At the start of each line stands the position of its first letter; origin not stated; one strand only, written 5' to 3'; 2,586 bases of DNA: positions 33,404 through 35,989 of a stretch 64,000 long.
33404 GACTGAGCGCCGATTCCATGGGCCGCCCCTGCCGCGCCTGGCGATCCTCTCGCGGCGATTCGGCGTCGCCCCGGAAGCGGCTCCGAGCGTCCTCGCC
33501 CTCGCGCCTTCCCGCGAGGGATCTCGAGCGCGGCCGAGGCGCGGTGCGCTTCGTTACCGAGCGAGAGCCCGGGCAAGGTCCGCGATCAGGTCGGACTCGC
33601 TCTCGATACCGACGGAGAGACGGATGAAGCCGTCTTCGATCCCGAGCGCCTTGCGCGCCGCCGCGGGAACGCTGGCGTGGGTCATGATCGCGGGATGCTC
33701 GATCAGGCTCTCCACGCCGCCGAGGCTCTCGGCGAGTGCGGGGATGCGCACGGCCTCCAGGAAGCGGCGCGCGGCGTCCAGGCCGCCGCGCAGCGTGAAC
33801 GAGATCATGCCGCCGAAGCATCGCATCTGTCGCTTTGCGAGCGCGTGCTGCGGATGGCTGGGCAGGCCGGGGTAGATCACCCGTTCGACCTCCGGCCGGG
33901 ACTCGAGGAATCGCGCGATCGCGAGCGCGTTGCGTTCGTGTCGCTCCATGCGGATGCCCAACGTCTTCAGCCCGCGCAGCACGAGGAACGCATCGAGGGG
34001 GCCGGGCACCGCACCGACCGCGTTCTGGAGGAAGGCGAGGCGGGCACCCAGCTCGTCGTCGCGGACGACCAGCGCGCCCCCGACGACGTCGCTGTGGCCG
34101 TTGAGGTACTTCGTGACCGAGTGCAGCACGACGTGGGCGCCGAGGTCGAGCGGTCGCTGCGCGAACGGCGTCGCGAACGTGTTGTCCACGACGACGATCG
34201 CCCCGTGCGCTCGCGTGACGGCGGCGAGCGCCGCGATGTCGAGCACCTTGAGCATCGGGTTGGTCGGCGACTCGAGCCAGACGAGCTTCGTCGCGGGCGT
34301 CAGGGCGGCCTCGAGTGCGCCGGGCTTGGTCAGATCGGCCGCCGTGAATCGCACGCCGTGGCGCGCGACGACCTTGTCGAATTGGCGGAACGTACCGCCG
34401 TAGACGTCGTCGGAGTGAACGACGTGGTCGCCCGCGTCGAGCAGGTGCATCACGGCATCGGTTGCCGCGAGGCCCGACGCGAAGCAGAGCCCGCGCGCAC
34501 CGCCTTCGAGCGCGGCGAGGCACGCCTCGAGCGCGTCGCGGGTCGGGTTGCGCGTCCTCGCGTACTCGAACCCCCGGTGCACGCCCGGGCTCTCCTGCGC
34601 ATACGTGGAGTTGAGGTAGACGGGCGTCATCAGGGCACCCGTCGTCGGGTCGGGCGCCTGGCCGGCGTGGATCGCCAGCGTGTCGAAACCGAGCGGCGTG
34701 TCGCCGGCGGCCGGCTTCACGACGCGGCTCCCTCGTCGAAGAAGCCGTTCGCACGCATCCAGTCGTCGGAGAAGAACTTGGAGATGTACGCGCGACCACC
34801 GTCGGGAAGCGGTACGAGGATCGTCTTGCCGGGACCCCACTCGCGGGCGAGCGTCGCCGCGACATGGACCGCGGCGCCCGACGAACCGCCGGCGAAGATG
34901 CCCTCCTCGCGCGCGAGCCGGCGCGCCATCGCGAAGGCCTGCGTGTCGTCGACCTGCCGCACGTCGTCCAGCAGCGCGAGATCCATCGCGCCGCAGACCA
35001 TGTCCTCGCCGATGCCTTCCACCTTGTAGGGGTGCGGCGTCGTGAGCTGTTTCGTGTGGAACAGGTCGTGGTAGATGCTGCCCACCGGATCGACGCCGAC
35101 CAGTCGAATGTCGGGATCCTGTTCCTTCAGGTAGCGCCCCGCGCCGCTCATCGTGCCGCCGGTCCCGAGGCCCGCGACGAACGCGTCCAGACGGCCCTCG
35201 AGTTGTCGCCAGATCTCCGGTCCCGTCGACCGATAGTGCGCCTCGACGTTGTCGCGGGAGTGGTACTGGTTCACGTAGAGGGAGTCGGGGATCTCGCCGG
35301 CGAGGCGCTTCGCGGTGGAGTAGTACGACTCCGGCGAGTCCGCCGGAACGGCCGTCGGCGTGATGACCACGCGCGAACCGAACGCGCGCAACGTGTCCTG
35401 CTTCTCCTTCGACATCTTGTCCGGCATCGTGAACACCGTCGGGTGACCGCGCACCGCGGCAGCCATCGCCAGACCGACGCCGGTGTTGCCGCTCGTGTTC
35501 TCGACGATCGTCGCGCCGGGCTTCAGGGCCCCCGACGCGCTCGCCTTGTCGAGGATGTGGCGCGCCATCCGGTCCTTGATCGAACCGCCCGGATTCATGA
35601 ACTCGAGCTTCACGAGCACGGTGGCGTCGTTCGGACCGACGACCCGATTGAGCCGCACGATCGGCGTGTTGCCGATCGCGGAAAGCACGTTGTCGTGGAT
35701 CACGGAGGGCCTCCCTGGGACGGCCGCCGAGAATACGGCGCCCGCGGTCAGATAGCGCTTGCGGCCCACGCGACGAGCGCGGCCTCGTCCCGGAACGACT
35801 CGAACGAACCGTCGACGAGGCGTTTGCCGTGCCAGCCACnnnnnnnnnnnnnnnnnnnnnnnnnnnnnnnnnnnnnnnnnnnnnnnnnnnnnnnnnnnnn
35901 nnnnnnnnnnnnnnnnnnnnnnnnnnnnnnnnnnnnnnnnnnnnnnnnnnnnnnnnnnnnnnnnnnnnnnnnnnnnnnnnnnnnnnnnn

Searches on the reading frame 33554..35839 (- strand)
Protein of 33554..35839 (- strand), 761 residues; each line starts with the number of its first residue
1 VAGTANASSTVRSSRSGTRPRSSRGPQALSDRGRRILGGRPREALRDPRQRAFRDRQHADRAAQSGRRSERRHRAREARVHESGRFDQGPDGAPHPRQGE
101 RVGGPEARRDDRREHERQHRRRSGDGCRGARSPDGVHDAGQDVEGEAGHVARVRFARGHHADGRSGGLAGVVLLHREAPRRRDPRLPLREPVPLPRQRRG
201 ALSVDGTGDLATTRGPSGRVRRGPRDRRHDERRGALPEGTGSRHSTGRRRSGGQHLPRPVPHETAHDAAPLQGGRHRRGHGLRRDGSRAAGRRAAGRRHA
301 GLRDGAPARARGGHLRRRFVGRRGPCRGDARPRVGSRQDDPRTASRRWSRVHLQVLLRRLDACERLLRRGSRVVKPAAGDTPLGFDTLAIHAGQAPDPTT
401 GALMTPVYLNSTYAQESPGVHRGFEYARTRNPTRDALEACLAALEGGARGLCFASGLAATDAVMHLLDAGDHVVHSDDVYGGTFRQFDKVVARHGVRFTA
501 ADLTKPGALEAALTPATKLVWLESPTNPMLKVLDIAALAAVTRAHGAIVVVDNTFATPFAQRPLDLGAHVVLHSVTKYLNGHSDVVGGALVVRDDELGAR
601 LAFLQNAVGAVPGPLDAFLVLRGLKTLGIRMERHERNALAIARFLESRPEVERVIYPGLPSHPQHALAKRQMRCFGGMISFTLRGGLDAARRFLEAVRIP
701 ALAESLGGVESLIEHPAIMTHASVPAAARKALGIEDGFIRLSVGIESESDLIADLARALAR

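Call 61: search_protein_families(library=pfam, proteins=[window:33554-35839:-], max_evalue=0.01)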
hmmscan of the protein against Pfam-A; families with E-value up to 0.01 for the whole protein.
window:33554-35839:- (761 aa): 3 families
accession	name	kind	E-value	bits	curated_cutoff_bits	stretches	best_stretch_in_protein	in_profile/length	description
PF01053.26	Cys_Met_Meta_PP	-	5.1e-151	503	27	1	386-759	1-380/381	Cys/Met metabolism PLP-dependent enzyme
PF00155.27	Aminotran_1_2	-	8.1e-06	25.7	19.7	1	434-563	44-196/361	Aminotransferase class I and II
PF00266.25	Aminotran_5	-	0.0074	15.7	21.5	0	462-555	81-178/371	Aminotransferase class-V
